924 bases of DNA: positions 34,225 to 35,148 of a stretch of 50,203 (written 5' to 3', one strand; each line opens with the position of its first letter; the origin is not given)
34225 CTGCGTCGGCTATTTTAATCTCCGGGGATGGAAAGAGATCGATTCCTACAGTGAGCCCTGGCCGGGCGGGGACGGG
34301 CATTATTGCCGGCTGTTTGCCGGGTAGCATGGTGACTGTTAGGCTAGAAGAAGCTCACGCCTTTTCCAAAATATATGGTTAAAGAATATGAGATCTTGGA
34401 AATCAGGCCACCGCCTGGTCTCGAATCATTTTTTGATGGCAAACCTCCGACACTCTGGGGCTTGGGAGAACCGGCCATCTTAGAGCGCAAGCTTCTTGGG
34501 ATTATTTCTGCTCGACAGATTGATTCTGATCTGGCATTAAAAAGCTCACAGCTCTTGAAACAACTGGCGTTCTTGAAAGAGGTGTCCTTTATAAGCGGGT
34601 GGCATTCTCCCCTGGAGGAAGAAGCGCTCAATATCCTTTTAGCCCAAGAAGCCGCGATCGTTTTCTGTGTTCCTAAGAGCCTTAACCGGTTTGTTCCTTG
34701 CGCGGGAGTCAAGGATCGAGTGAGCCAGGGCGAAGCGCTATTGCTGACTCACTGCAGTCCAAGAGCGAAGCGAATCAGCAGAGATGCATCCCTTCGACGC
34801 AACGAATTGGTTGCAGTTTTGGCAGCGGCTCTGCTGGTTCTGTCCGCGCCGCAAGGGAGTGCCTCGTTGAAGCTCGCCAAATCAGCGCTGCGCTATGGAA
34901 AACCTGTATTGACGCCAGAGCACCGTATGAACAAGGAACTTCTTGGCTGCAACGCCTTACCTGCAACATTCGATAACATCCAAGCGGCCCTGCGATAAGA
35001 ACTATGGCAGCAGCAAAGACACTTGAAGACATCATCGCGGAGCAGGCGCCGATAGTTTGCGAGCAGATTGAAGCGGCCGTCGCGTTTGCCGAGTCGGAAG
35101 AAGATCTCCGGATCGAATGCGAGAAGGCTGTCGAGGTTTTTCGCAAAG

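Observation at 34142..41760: Defence-island-like accessory block with a gene combination I cannot assign to a named system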

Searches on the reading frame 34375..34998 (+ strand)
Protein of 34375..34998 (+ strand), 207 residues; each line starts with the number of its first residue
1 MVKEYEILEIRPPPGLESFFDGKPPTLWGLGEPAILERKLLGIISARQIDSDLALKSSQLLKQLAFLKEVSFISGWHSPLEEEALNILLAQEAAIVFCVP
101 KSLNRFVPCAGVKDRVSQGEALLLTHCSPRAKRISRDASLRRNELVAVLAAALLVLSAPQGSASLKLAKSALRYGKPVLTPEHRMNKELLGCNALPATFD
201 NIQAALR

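Call 3: search_protein_families(library=pfam, proteins=[window:34375-34998:+], max_evalue=0.01)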
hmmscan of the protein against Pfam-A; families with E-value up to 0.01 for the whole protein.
window:34375-34998:+ (207 aa): 1 family
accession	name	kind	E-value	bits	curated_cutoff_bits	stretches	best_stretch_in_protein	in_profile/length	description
PF02481.21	DNA_processg_A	-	2.5e-16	59.9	29.6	1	20-195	24-202/212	DNA recombination-mediator protein A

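Call 4: search_protein_families(library=padloc, proteins=[window:34375-34998:+], max_evalue=0.01)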
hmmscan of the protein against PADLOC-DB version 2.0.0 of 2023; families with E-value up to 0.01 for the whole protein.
window:34375-34998:+ (207 aa): 2 families
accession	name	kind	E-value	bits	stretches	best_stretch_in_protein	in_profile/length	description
PDLC03927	PsyrA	-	3.2e-14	50.9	1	23-174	116-265/398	-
PDLC03961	ShosA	-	3.7e-07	27.7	1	23-193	99-271/303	-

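Call 7: search_protein_families(library=ncbifam, proteins=[window:34375-34998:+], max_evalue=0.01)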
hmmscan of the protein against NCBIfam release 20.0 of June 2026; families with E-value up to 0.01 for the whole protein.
window:34375-34998:+ (207 aa): 2 families
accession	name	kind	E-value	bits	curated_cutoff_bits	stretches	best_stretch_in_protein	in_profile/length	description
TIGR00732.1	dprA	equivalog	2.6e-16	59.5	191.15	1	20-195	27-202/220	DNA-processing protein DprA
NF008007.0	PRK10736.1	equivalog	0.0042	16.3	495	1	21-179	90-248/374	DNA-protecting protein DprA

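Call 26: find_homologous_proteins(query=window:34375-34998:+, max_evalue=0.00001)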
Query window:34375-34998:+ (207 aa): 305 proteins with E <= 0.00001 among 1939 candidates; the best 120 are listed.
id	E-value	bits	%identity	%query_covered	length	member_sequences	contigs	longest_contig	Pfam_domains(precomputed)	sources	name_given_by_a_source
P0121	2.8e-128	443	100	100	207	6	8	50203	PF02481.22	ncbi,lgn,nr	ncbi:MAG: DNA-processing protein DprA [Deltaproteobacteria bacterium]|nr:DNA-processing protein DprA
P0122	1.2e-113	395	91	100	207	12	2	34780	PF02481.22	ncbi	-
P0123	3.4e-110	384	89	100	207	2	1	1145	PF02481.22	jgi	jgi:predicted Rossmann fold nucleotide-binding protein DprA/Smf involved in DNA uptake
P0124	5.2e-99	348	85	97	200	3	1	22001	PF02481.22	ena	-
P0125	6.6e-97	341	80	100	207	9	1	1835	PF02481.22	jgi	-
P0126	1.4e-96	340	79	100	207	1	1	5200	PF02481.22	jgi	jgi:predicted Rossmann fold nucleotide-binding protein DprA/Smf involved in DNA uptake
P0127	7.0e-96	337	79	100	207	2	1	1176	PF02481.22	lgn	-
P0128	1.4e-93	330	78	100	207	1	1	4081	PF02481.22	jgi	jgi:predicted Rossmann fold nucleotide-binding protein DprA/Smf involved in DNA uptake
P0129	4.8e-93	328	79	96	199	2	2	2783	PF02481.22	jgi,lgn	jgi:predicted Rossmann fold nucleotide-binding protein DprA/Smf involved in DNA uptake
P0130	1.7e-92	326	75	99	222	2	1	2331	PF02481.22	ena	-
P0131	4.6e-92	325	79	96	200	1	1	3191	PF02481.22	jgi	jgi:predicted Rossmann fold nucleotide-binding protein DprA/Smf involved in DNA uptake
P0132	8.7e-92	324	75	99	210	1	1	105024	PF02481.22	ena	-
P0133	2.0e-90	320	74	100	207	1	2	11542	PF02481.22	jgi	jgi:predicted Rossmann fold nucleotide-binding protein DprA/Smf involved in DNA uptake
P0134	2.9e-90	319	74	100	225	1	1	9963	PF02481.22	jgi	jgi:predicted Rossmann fold nucleotide-binding protein DprA/Smf involved in DNA uptake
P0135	3.9e-90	319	74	100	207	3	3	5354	PF02481.22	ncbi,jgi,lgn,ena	-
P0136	4.0e-90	319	73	100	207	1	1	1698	PF02481.22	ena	-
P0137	6.0e-89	315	70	100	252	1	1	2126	PF02481.22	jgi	jgi:predicted Rossmann fold nucleotide-binding protein DprA/Smf involved in DNA uptake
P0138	8.4e-89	314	74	100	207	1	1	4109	PF02481.22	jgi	jgi:predicted Rossmann fold nucleotide-binding protein DprA/Smf involved in DNA uptake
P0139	3.5e-88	312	72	100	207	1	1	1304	PF02481.22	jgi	jgi:DNA processing protein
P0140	3.8e-88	312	73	99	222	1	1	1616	PF02481.22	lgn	-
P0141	5.1e-88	312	74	100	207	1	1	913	PF02481.22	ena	-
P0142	2.3e-87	310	71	100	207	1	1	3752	PF02481.22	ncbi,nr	ncbi:MAG TPA: DNA-processing protein DprA [Candidatus Binatia bacterium]|nr:DNA-processing protein D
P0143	5.1e-87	309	72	100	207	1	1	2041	PF02481.22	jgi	jgi:predicted Rossmann fold nucleotide-binding protein DprA/Smf involved in DNA uptake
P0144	5.2e-87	308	73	100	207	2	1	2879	PF02481.22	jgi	jgi:predicted Rossmann fold nucleotide-binding protein DprA/Smf involved in DNA uptake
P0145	1.1e-86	307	72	100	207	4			PF02481.22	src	-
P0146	2.6e-86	306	73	100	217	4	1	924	PF02481.22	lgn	-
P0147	3.0e-86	306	71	100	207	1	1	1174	PF02481.22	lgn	-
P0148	3.7e-86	306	72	100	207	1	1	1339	PF02481.22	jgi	jgi:predicted Rossmann fold nucleotide-binding protein DprA/Smf involved in DNA uptake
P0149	3.8e-86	306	73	100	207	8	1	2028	PF02481.22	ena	-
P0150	4.0e-86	306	70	99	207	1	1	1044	PF02481.22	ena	-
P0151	4.0e-86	306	73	100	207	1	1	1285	PF02481.22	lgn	-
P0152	7.3e-86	305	72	100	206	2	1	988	PF02481.22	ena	-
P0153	7.5e-86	305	71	100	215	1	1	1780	PF02481.22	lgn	-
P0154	1.0e-85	304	71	100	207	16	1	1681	PF02481.22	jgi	-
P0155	1.2e-85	304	72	100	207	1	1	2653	PF02481.22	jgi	jgi:predicted Rossmann fold nucleotide-binding protein DprA/Smf involved in DNA uptake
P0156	1.3e-85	304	69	100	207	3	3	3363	PF02481.22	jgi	jgi:predicted Rossmann fold nucleotide-binding protein DprA/Smf involved in DNA uptake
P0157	1.6e-85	304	70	100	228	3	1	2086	PF02481.22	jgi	jgi:DNA processing protein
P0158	1.6e-85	304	69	100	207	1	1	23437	PF02481.22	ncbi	ncbi:MAG: DNA-processing protein DprA [Candidatus Binatia bacterium]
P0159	1.8e-85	303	72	100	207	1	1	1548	PF02481.22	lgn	-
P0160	1.8e-85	303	70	100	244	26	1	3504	PF02481.22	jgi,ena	-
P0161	2.3e-85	303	69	100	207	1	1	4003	PF02481.22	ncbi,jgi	ncbi:MAG TPA: DNA-processing protein DprA [Candidatus Binatia bacterium]|jgi:predicted Rossmann fold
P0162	2.3e-85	303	69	100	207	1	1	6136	PF02481.22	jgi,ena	jgi:predicted Rossmann fold nucleotide-binding protein DprA/Smf involved in DNA uptake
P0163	2.4e-85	303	71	100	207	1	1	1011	PF02481.22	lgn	-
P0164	2.6e-85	303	70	100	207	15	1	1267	PF02481.22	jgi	jgi:DNA processing protein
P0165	3.8e-85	302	67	100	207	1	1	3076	PF02481.22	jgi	jgi:predicted Rossmann fold nucleotide-binding protein DprA/Smf involved in DNA uptake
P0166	4.1e-85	302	70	100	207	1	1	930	PF02481.22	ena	-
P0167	5.0e-85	302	70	100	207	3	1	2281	PF02481.22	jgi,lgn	jgi:predicted Rossmann fold nucleotide-binding protein DprA/Smf involved in DNA uptake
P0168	5.1e-85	302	69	100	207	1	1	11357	PF02481.22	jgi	jgi:predicted Rossmann fold nucleotide-binding protein DprA/Smf involved in DNA uptake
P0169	5.4e-85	302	71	100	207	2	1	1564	PF02481.22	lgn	-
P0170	6.9e-85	302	70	100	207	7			PF02481.22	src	-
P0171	7.3e-85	301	69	100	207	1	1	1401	PF02481.22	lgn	-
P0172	1.0e-84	301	71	100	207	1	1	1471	PF02481.22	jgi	jgi:predicted Rossmann fold nucleotide-binding protein DprA/Smf involved in DNA uptake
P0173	1.6e-84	300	68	100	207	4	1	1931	PF02481.22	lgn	-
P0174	2.3e-84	300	68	100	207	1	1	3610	PF02481.22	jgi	jgi:predicted Rossmann fold nucleotide-binding protein DprA/Smf involved in DNA uptake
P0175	2.9e-84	300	73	100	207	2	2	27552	PF02481.22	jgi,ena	-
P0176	3.3e-84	299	69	100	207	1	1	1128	PF02481.22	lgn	-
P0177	3.5e-84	299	70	100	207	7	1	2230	PF02481.22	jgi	jgi:predicted Rossmann fold nucleotide-binding protein DprA/Smf involved in DNA uptake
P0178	3.5e-84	299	69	100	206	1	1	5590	PF02481.22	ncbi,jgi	ncbi:MAG TPA: DNA-processing protein DprA [Candidatus Binatia bacterium]|jgi:predicted Rossmann fold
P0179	4.7e-84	299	70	100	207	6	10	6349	PF02481.22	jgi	jgi:DNA processing protein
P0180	5.2e-84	299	70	100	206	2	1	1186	PF02481.22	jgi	-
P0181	1.0e-83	298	69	100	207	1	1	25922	PF02481.22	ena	-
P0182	1.1e-83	298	69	99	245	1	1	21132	PF02481.22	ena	-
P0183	1.6e-83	297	70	100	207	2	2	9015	PF02481.22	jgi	-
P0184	2.0e-83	297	69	100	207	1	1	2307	PF02481.22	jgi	jgi:predicted Rossmann fold nucleotide-binding protein DprA/Smf involved in DNA uptake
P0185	2.3e-83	297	70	100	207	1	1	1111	PF02481.22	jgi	jgi:DNA processing protein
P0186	2.9e-83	296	69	100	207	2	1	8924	PF02481.22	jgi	jgi:predicted Rossmann fold nucleotide-binding protein DprA/Smf involved in DNA uptake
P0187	3.4e-83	296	68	100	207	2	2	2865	PF02481.22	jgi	jgi:predicted Rossmann fold nucleotide-binding protein DprA/Smf involved in DNA uptake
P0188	3.5e-83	296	68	100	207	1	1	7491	PF02481.22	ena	-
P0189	3.8e-83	296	70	98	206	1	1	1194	PF02481.22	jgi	jgi:predicted Rossmann fold nucleotide-binding protein DprA/Smf involved in DNA uptake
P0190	4.5e-83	296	70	100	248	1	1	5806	PF02481.22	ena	-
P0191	5.0e-83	295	68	100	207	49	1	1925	PF02481.22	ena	-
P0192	7.4e-83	295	70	97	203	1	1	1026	PF02481.22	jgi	-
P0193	8.3e-83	295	68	100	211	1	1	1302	PF02481.22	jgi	jgi:predicted Rossmann fold nucleotide-binding protein DprA/Smf involved in DNA uptake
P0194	1.1e-82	294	67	100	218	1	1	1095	PF02481.22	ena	-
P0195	1.1e-82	294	67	100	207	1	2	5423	PF02481.22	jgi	jgi:predicted Rossmann fold nucleotide-binding protein DprA/Smf involved in DNA uptake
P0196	1.2e-82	294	70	100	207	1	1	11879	PF02481.22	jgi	jgi:predicted Rossmann fold nucleotide-binding protein DprA/Smf involved in DNA uptake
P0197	1.4e-82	294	69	100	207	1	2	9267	PF02481.22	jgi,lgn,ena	-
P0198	1.4e-82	294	71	100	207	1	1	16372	PF02481.22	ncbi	-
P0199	1.5e-82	294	68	100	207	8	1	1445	PF02481.22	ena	-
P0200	1.5e-82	294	68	100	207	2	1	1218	PF02481.22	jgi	jgi:predicted Rossmann fold nucleotide-binding protein DprA/Smf involved in DNA uptake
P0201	1.6e-82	294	67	100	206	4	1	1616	PF02481.22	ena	-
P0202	1.9e-82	294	69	100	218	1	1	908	PF02481.22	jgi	jgi:predicted Rossmann fold nucleotide-binding protein DprA/Smf involved in DNA uptake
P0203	2.0e-82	293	67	100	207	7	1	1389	PF02481.22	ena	-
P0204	2.1e-82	293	67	100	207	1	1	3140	PF02481.22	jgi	jgi:DNA processing protein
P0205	2.7e-82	293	70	100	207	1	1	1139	PF02481.22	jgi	jgi:predicted Rossmann fold nucleotide-binding protein DprA/Smf involved in DNA uptake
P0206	3.3e-82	293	69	100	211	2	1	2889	PF02481.22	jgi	jgi:predicted Rossmann fold nucleotide-binding protein DprA/Smf involved in DNA uptake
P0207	3.8e-82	293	68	100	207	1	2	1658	PF02481.22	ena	-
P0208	4.0e-82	293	69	100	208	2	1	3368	PF02481.22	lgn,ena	-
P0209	4.4e-82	292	70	97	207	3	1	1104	PF02481.22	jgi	jgi:predicted Rossmann fold nucleotide-binding protein DprA/Smf involved in DNA uptake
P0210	5.1e-82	292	68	100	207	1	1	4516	PF02481.22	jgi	jgi:predicted Rossmann fold nucleotide-binding protein DprA/Smf involved in DNA uptake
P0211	6.4e-82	292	70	100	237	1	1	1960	PF02481.22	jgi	jgi:DNA processing protein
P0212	6.7e-82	292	69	100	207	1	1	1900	PF02481.22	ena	-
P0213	9.6e-82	291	66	100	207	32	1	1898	PF02481.22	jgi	jgi:predicted Rossmann fold nucleotide-binding protein DprA/Smf involved in DNA uptake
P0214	1.2e-81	291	66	100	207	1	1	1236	PF02481.22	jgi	jgi:predicted Rossmann fold nucleotide-binding protein DprA/Smf involved in DNA uptake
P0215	1.3e-81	291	68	100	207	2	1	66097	PF02481.22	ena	-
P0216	1.5e-81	291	69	100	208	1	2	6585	PF02481.22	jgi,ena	jgi:predicted Rossmann fold nucleotide-binding protein DprA/Smf involved in DNA uptake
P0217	1.5e-81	291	68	100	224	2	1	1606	PF02481.22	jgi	jgi:DNA processing protein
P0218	1.5e-81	291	70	100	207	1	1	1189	PF02481.22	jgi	-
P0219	1.5e-81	291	69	100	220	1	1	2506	PF02481.22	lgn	-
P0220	1.6e-81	291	69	100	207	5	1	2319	PF02481.22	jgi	jgi:predicted Rossmann fold nucleotide-binding protein DprA/Smf involved in DNA uptake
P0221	1.8e-81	290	68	100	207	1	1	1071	PF02481.22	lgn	-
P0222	1.9e-81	290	69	100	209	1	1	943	PF02481.22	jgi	jgi:DNA processing protein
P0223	2.4e-81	290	67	100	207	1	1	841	PF02481.22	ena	-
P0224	2.8e-81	290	69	100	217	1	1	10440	PF02481.22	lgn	-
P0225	3.1e-81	290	67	100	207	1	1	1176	PF02481.22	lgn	-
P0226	3.1e-81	290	67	100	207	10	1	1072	PF02481.22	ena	-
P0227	3.1e-81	290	68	100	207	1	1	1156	PF02481.22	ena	-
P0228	3.5e-81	289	67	100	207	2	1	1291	PF02481.22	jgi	jgi:predicted Rossmann fold nucleotide-binding protein DprA/Smf involved in DNA uptake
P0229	6.5e-81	289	68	100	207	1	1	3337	PF02481.22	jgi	jgi:predicted Rossmann fold nucleotide-binding protein DprA/Smf involved in DNA uptake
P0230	7.5e-81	288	68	100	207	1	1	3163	PF02481.22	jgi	jgi:predicted Rossmann fold nucleotide-binding protein DprA/Smf involved in DNA uptake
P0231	9.7e-81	288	67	100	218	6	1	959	PF02481.22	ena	-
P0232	1.1e-80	288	68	100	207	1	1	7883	PF02481.22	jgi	jgi:predicted Rossmann fold nucleotide-binding protein DprA/Smf involved in DNA uptake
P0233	1.1e-80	288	67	100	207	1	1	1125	PF02481.22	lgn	-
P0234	1.2e-80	288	67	100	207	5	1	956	PF02481.22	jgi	jgi:predicted Rossmann fold nucleotide-binding protein DprA/Smf involved in DNA uptake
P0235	2.0e-80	287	67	100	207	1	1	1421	PF02481.22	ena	-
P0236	2.2e-80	287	68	100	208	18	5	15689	PF02481.22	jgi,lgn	jgi:predicted Rossmann fold nucleotide-binding protein DprA/Smf involved in DNA uptake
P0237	2.5e-80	287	67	98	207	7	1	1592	PF02481.22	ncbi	-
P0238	2.8e-80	286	68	100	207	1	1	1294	PF02481.22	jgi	jgi:predicted Rossmann fold nucleotide-binding protein DprA/Smf involved in DNA uptake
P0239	2.9e-80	286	67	98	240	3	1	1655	PF02481.22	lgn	-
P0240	2.9e-80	286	66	100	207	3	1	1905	PF02481.22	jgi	jgi:predicted Rossmann fold nucleotide-binding protein DprA/Smf involved in DNA uptake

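Call 27: find_encoding_contigs(protein=P0158, flank=10000, max_places=2)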
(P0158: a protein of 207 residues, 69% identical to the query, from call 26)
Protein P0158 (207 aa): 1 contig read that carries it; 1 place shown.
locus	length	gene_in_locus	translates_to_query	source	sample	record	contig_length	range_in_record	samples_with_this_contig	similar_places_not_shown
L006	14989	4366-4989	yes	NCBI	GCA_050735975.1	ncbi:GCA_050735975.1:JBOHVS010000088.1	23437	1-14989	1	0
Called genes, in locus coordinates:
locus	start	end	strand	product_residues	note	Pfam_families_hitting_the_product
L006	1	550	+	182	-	PF06808:DctM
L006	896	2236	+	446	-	PF01425:Amidase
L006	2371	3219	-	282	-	PF16881:LIAS_N, PF04055:Radical_SAM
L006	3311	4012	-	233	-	PF21948:LplA-B_cat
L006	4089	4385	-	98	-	-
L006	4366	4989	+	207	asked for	PF02481:DNA_processg_A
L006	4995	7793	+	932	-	PF02384:N6_Mtase, PF01170:UPF0020 (faint), PF20473:MmeI_Mtase (faint), PF07669:Eco57I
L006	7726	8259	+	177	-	-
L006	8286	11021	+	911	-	PF00176:SNF2-rel_dom, PF00270:DEAD (weak), PF04851:ResIII, PF00271:Helicase_C, PF12137:RapA_C (faint)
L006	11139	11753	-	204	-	PF22769:DCD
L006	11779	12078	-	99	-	-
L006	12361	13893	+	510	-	-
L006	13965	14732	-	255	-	PF00300:His_Phos_1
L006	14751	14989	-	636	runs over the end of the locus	PF13623:SurA_N_2, PF13624:SurA_N_3, PF09312:SurA_N, PF13145:Rotamase_2, PF13616:Rotamase_3, PF00639:Rotamase, PF13145:Rotamase_2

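Call 28: find_encoding_contigs(protein=P0132, flank=10000, max_places=2)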
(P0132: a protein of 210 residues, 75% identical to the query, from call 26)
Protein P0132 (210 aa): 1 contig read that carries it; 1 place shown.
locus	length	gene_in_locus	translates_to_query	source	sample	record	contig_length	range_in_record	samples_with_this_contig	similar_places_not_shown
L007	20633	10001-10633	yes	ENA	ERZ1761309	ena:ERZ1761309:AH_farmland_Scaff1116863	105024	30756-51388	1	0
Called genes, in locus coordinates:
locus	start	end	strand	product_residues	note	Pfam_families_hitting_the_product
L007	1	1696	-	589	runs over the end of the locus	PF00528:BPD_transp_1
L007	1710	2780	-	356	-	PF01547:SBP_bac_1, PF13416:SBP_bac_8, PF13343:SBP_bac_6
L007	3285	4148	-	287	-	PF00483:NTP_transferase, PF12804:NTP_transf_3 (faint)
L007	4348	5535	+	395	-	PF01969:Ni_insertion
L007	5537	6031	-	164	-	PF02308:MgtC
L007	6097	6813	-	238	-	PF01656:CbiA, PF07755:DUF1611 (faint), PF13500:AAA_26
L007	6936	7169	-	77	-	PF01541:GIY-YIG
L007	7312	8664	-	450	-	PF00202:Aminotran_3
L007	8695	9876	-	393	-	PF00155:Aminotran_1_2, PF01053:Cys_Met_Meta_PP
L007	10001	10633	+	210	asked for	PF02481:DNA_processg_A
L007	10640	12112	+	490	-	PF02384:N6_Mtase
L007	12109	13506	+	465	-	PF07669:Eco57I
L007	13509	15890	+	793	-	PF00176:SNF2-rel_dom, PF00270:DEAD (weak), PF04851:ResIII, PF00271:Helicase_C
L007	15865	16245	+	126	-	-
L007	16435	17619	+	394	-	PF13304:AAA_21, PF13175:AAA_15 (weak)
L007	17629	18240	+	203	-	-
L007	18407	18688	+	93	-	PF11535:Calci_bind_CcbP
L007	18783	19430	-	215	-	PF03167:UDG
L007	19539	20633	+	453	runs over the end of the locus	PF18073:Zn_ribbon_LapB, PF13481:AAA_25, PF06745:ATPase, PF23442:DUF7125 (weak), PF13191:AAA_16 (faint), PF13401:AAA_22 (faint), PF13541:ChlI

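Call 29: find_encoding_contigs(protein=P0122, flank=10000, max_places=2)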
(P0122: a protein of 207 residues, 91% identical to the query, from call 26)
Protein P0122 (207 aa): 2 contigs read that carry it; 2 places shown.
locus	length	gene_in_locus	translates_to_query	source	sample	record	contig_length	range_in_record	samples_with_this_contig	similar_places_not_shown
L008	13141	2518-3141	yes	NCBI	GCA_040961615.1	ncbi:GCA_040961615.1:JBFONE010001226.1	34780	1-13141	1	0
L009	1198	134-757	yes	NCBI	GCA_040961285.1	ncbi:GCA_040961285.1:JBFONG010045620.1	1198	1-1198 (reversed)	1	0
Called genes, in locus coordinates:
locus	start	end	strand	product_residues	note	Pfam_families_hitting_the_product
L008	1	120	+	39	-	?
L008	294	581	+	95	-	PF14076:DUF4258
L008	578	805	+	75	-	PF15731:MqsA_antitoxin (weak)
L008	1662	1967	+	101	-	PF12840:HTH_20, PF01022:HTH_5 (weak), PF25212:HVO_A0114 (weak)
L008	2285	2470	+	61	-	-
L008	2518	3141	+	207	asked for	PF02481:DNA_processg_A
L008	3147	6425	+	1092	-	PF02384:N6_Mtase, PF20473:MmeI_Mtase (weak), PF07669:Eco57I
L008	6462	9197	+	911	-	PF00176:SNF2-rel_dom, PF00270:DEAD (weak), PF04851:ResIII, PF00271:Helicase_C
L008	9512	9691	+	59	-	-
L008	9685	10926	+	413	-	PF02463:SMC_N, PF11398:DUF2813 (faint), PF13175:AAA_15, PF13476:AAA_23 (weak), PF13304:AAA_21, PF13175:AAA_15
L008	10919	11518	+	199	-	PF14103:DUF4276 (weak)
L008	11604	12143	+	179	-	PF02481:DNA_processg_A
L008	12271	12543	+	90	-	-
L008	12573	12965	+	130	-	PF00903:Glyoxalase, PF12681:Glyoxalase_2, PF18029:Glyoxalase_6 (weak), PF22677:Ble-like_N (weak)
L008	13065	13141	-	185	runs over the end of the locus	PF13245:AAA_19 (faint), PF13604:AAA_30 (faint), PF13401:AAA_22 (weak), PF03266:NTPase_1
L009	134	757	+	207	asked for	PF02481:DNA_processg_A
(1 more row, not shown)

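Call 35: search_protein_families(library=padloc, proteins=[L008:3147-6425:+, L008:6462-9197:+, L008:11568-12143:+, L006:7726-8259:+], max_evalue=0.00001)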
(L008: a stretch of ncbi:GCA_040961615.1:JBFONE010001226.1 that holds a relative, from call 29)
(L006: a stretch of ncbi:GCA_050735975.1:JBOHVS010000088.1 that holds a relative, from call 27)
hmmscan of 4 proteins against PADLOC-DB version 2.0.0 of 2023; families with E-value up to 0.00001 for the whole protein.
L008:3147-6425:+ (1092 aa): 25 families
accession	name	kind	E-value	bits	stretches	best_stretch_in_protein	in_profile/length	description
PDLC03630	REase_MTase_IIG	-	3.5e-299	993.3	1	19-1090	12-1094/1100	Type IIG restriction enzyme-methyltransferase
PDLC03580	REase_II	-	2.2e-221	735.7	1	8-1090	6-1097/1112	Type II restriction enzyme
PDLC03625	REase_MTase_IIG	-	3.8e-102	340.8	1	213-1074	233-1104/1109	Type IIG restriction enzyme-methyltransferase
PDLC03335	MTase_II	-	2e-23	80.9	2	366-492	63-184/607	Type II methyltransferase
PDLC04134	mad2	-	7.7e-16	56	1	340-467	231-334/492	mads_2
PDLC03338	MTase_II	-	1.3e-14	51.9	1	365-490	112-238/604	Type II methyltransferase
PDLC03310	MTase_II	-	4.3e-13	46.9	1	857-1006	306-445/475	Type II methyltransferase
PDLC03021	MTase_I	-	8.3e-13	46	1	338-468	123-247/491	Type I methyltransferase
PDLC03025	MTase_I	-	2.5e-12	44.3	1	342-468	121-241/569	Type I methyltransferase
PDLC02529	PglX|PglXI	-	5.8e-12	42.1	1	365-470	183-294/1189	PglX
PDLC03267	MTase_II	-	3.4e-11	40.8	0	383-428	14-57/539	Type II methyltransferase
PDLC03348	MTase_II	-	5e-11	39.8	1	353-468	191-311/727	Type II methyltransferase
PDLC03318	MTase_II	-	7.5e-11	39.1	1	368-437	329-396/723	Type II methyltransferase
PDLC03313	MTase_II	-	1.1e-10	38.7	1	380-470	20-113/563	Type II methyltransferase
PDLC03248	MTase_II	-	6.1e-10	36.4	0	595-638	72-118/521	Type II methyltransferase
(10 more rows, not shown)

L008:6462-9197:+ (911 aa): 47 families (the best 25 are shown)
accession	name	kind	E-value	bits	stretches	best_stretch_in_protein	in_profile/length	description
PDLC02500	BrxHI|BrxHII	-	1.8e-110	369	1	106-792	92-756/933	BrxHI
PDLC00659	HmaA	-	2.8e-98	328.1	2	102-437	102-421/1176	SNF2 helicase / DEAD-box helicase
PDLC02621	DrmD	-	8.1e-90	300.4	1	105-788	122-818/1040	DrmD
PDLC02634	DrmD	-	2.1e-79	265.4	1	93-789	80-775/900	DrmD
PDLC02504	BrxHI|BrxHII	-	1e-77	260.1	1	80-796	82-782/971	BrxHII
PDLC02620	DrmD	-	1.5e-70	236.4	1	105-679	100-658/1060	DrmD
PDLC02619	DrmD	-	4.6e-70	234.8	2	97-534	25-451/872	DrmD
PDLC02623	DrmD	-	3e-68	228.6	2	341-633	401-663/1040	DrmD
PDLC02843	DpdE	-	2.1e-57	192.8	2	86-288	141-315/1091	DpdE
PDLC02572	DrmA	-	2.2e-56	189.4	1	115-785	129-815/1043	DrmA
PDLC02840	DpdE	-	2.3e-49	166.6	2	94-287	150-319/1091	DpdE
PDLC02632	DrmD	-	1.4e-48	163.8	1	120-612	139-643/662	DrmD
PDLC02633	DrmD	-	2.1e-48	163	2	108-288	129-321/839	DrmD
PDLC02844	DpdE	-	3.3e-46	155.7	2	81-292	129-326/1074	DpdE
PDLC02193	PLD_Helicase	-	3.5e-41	139.3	2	451-623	645-827/905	-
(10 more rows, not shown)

L008:11568-12143:+ (191 aa): 1 family
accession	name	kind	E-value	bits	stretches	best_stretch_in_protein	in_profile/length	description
PDLC03927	PsyrA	-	2.8e-23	80.7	1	15-170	100-256/398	-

L006:7726-8259:+ (177 aa): 4 families
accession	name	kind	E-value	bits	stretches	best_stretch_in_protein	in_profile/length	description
PDLC03630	REase_MTase_IIG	-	1.4e-49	166.8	1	3-175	922-1096/1100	Type IIG restriction enzyme-methyltransferase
PDLC03580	REase_II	-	7.9e-30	101.4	1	14-176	941-1100/1112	Type II restriction enzyme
PDLC03625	REase_MTase_IIG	-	3.3e-16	56.3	1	15-145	956-1094/1109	Type IIG restriction enzyme-methyltransferase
PDLC03612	REase_MTase_IIG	-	4.5e-07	26.4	1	54-171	1119-1244/1247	Type IIG restriction enzyme-methyltransferase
